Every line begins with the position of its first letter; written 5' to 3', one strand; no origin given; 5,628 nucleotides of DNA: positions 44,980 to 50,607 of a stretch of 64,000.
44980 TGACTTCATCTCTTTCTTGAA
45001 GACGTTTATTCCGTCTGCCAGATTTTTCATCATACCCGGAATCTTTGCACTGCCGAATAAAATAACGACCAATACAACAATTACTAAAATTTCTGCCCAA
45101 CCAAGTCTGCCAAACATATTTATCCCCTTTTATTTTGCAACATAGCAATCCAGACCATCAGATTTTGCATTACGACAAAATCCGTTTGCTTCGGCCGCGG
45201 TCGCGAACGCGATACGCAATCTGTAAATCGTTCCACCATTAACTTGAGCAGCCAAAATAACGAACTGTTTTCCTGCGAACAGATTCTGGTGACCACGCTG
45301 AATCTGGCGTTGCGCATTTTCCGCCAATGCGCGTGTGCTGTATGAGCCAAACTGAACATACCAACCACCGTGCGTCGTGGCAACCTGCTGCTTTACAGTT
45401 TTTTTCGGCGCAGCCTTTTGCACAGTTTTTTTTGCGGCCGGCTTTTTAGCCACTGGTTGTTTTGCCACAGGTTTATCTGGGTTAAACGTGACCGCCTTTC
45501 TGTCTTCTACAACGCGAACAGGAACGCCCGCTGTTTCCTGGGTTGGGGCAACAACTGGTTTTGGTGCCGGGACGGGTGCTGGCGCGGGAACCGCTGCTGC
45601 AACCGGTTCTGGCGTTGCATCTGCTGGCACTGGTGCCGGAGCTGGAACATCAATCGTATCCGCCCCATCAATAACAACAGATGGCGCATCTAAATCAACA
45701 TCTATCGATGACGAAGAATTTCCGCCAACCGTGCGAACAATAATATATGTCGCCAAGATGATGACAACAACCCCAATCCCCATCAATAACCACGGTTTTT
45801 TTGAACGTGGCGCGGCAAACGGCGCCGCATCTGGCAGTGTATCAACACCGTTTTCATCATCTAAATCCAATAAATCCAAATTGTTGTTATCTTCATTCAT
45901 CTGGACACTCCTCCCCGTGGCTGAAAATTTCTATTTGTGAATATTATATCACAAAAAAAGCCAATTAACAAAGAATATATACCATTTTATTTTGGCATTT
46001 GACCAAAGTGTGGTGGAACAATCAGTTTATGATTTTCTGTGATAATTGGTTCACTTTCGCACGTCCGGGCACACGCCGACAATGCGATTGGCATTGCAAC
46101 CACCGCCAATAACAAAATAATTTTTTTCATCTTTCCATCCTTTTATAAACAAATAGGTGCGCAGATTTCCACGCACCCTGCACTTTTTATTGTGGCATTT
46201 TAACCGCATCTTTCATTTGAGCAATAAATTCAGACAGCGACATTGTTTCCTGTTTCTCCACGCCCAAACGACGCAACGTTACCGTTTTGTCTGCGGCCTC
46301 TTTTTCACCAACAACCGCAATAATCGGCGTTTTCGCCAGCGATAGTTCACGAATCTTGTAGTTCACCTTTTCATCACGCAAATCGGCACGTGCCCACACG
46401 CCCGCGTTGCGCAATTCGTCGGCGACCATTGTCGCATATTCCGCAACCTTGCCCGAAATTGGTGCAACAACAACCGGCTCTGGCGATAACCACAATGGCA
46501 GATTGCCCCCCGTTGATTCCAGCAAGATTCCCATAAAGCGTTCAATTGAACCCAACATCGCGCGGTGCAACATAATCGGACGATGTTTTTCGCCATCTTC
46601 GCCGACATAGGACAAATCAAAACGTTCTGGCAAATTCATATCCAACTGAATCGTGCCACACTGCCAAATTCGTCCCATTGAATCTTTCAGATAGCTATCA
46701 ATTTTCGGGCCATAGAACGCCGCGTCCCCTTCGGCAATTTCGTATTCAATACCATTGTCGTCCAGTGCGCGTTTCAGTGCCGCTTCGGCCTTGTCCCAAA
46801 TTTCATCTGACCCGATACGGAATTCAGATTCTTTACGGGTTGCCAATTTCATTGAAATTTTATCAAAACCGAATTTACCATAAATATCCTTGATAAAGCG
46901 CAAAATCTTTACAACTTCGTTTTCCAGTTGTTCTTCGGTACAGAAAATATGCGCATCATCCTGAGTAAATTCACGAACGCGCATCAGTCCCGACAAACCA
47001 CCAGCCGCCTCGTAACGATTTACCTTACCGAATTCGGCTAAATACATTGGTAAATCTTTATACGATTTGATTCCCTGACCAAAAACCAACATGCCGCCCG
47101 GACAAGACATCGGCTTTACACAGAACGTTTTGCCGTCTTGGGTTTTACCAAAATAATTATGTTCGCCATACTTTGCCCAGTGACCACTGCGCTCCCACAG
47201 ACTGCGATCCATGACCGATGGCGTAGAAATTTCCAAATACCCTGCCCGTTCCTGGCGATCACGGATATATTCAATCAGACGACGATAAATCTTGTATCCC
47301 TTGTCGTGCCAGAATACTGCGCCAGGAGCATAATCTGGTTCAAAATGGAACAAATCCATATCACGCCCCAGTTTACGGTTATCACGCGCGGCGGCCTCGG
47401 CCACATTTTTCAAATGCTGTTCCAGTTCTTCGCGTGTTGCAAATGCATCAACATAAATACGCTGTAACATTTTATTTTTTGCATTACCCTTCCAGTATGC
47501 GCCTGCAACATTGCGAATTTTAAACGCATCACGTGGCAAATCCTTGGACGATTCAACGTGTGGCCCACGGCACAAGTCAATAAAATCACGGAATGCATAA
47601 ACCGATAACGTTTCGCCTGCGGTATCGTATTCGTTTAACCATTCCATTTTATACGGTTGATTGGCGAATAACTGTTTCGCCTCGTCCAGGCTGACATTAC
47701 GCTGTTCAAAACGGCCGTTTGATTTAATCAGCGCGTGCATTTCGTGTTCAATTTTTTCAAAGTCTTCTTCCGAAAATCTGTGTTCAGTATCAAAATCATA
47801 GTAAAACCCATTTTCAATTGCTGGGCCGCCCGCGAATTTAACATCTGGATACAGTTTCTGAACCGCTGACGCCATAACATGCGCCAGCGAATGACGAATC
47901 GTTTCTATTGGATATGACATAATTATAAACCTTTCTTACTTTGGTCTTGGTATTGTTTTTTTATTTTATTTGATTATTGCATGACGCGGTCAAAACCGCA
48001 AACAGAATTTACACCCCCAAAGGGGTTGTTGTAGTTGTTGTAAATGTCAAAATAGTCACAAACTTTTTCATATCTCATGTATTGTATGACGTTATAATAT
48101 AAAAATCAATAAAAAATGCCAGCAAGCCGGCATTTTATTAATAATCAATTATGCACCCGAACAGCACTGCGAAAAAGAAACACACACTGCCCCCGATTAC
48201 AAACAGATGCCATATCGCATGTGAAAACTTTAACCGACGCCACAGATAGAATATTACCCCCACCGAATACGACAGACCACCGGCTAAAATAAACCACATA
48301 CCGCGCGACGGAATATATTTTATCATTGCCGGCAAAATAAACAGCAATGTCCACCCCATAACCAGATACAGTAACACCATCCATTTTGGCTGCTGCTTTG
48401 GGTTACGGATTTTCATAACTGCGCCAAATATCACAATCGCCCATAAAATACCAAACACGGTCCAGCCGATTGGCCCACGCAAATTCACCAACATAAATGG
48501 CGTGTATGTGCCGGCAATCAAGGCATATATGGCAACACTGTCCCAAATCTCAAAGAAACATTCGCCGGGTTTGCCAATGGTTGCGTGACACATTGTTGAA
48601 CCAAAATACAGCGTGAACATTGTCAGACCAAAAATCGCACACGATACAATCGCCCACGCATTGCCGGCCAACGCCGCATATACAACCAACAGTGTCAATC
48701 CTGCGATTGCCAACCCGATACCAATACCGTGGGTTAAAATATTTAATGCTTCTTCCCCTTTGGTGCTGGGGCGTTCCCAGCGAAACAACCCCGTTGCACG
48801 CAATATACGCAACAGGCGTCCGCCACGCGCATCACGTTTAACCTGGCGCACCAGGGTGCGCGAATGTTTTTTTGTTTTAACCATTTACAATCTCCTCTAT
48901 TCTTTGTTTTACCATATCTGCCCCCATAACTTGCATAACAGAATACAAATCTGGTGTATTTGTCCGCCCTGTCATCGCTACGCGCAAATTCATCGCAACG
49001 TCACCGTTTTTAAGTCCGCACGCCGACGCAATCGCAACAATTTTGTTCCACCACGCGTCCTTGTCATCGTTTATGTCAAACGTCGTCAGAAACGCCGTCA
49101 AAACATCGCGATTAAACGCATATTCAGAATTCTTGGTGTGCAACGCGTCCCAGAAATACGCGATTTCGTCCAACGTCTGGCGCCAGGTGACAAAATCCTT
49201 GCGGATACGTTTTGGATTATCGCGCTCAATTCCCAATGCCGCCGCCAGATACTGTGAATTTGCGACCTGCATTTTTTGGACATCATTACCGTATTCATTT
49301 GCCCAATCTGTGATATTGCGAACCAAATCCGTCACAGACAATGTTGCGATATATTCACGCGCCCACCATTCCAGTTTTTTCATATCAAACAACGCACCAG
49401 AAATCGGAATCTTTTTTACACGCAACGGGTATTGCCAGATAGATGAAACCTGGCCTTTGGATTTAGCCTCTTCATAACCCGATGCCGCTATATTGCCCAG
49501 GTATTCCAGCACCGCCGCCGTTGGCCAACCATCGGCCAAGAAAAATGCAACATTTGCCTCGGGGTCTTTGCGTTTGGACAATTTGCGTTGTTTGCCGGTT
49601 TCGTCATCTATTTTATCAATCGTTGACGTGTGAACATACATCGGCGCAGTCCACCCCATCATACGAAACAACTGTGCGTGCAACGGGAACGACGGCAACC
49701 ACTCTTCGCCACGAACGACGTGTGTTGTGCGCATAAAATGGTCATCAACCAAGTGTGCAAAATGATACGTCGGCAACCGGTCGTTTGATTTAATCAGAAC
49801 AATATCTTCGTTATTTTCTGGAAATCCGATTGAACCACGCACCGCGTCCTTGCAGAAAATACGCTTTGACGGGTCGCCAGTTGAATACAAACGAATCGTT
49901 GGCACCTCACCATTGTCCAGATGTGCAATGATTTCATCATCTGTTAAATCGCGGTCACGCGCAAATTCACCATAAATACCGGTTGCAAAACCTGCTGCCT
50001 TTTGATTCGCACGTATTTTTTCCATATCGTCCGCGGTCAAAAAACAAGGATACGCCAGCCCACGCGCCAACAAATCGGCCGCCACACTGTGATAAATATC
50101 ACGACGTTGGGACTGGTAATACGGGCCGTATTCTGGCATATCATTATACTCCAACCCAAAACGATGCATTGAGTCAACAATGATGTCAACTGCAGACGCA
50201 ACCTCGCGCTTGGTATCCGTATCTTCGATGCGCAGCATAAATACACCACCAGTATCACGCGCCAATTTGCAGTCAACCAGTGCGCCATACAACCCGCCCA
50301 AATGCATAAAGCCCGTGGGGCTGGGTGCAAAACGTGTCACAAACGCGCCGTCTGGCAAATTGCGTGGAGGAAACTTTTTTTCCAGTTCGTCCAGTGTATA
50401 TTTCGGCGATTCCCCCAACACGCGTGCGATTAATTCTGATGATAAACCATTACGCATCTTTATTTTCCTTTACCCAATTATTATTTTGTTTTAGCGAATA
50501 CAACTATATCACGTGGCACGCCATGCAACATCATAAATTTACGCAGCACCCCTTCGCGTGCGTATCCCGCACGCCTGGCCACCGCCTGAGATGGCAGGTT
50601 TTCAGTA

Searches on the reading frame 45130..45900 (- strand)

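Call 43: search_protein_families(library=pfam, proteins=[window:45130-45900:-], max_evalue=0.001)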
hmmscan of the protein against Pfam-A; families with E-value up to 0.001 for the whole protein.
window:45130-45900:- (256 aa): 1 family
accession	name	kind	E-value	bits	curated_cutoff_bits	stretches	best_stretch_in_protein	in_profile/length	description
PF05036.18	SPOR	-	7.2e-16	58.7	21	2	177-255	2-75/76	SPOR domain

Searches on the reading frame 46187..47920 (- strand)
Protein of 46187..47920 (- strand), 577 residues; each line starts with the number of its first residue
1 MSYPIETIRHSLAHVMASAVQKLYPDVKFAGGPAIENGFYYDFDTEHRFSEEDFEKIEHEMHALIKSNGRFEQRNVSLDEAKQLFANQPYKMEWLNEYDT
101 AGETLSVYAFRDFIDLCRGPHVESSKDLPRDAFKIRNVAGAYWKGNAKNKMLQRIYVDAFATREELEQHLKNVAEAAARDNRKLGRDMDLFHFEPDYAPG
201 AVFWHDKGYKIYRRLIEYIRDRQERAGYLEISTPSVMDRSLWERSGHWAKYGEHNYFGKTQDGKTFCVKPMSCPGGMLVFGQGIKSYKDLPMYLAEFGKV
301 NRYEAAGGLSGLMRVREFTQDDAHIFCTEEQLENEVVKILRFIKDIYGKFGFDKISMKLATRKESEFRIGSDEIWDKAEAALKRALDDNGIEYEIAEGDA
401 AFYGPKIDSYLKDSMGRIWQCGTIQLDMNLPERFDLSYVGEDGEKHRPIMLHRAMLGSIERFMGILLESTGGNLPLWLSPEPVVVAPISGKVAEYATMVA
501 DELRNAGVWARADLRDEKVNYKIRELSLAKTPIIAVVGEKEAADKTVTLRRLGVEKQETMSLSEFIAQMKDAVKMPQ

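Call 43: search_protein_families(library=pfam, proteins=[window:46187-47920:-], max_evalue=0.001)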
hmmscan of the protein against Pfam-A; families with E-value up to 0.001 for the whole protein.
window:46187-47920:- (577 aa): 3 families
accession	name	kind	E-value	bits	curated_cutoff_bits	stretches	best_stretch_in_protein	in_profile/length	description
PF00587.30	tRNA-synt_2b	-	6.4e-46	157.1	29.3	1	262-469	7-178/179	tRNA synthetase class II core domain (G, H, P, S and T)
PF03129.25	HGTP_anticodon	-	5.4e-22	78.2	21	1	483-570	2-92/94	Anticodon binding domain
PF07973.19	tRNA_SAD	-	5.2e-12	46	24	1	106-156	2-44/44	Threonyl and Alanyl tRNA synthetase second additional domain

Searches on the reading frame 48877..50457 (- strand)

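Call 43: search_protein_families(library=pfam, proteins=[window:48877-50457:-], max_evalue=0.001)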
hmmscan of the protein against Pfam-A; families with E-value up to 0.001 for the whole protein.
window:48877-50457:- (526 aa): 2 families
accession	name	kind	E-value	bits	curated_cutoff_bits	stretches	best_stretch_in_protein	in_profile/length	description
PF00749.27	tRNA-synt_1c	-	6.5e-63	213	23.4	1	40-364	3-314/314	tRNA synthetases class I (E and Q), catalytic domain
PF19269.4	Anticodon_2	-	4.4e-14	53.5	23.6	1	443-523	58-140/141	Anticodon binding domain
